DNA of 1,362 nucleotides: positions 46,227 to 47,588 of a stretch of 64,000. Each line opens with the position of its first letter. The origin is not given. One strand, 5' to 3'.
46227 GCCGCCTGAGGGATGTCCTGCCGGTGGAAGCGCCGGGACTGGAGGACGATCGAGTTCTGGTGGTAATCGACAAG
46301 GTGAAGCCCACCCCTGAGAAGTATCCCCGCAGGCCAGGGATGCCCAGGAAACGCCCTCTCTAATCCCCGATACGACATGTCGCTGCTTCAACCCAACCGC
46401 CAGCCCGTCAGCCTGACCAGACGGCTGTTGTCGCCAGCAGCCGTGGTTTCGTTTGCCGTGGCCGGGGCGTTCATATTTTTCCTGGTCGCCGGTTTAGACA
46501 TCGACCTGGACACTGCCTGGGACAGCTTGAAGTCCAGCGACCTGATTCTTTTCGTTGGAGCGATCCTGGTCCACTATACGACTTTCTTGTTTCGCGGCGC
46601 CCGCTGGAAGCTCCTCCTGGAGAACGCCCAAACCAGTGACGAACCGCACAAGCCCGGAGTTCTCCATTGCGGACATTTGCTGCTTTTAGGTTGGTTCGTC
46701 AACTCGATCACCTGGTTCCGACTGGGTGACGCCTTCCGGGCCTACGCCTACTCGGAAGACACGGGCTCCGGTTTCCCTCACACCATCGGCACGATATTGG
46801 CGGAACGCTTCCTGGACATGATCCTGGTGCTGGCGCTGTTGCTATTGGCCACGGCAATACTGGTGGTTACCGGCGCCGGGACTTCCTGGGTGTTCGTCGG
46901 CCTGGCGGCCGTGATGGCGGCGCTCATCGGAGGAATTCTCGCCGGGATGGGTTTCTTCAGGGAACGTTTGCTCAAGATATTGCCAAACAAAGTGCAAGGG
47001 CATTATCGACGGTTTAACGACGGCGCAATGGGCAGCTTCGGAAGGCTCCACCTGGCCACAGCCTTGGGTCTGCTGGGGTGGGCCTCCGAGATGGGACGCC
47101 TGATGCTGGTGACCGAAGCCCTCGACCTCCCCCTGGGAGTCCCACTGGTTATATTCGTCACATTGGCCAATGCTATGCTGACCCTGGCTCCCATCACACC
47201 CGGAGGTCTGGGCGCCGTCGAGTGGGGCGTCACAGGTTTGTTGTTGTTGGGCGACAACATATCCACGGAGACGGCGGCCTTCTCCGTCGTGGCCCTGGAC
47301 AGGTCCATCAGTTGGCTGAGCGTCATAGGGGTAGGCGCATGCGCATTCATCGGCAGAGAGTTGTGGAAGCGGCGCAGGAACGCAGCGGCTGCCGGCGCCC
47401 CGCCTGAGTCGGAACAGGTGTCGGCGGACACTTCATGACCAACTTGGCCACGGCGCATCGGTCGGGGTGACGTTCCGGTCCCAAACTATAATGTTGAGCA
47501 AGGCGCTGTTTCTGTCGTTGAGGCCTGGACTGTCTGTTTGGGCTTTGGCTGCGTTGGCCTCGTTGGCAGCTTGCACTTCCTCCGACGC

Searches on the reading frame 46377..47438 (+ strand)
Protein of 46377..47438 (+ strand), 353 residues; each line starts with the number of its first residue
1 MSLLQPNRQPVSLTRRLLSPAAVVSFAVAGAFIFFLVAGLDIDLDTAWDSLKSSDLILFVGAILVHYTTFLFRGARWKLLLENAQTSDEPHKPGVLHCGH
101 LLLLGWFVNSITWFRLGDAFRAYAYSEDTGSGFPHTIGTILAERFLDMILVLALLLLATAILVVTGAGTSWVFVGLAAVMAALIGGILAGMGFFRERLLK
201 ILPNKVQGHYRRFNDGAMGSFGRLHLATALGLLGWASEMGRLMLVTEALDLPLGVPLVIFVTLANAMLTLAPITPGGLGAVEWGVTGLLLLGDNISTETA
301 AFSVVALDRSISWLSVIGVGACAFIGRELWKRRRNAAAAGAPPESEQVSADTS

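Call 83: search_protein_families(library=pfam, proteins=[window:46377-47438:+], max_evalue=0.00001)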
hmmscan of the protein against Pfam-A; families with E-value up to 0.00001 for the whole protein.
window:46377-47438:+ (353 aa): 1 family
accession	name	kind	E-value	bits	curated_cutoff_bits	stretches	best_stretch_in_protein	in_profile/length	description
PF03706.18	LPG_synthase_TM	-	4.5e-37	128.6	33.4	1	23-320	2-302/302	Lysylphosphatidylglycerol synthase TM region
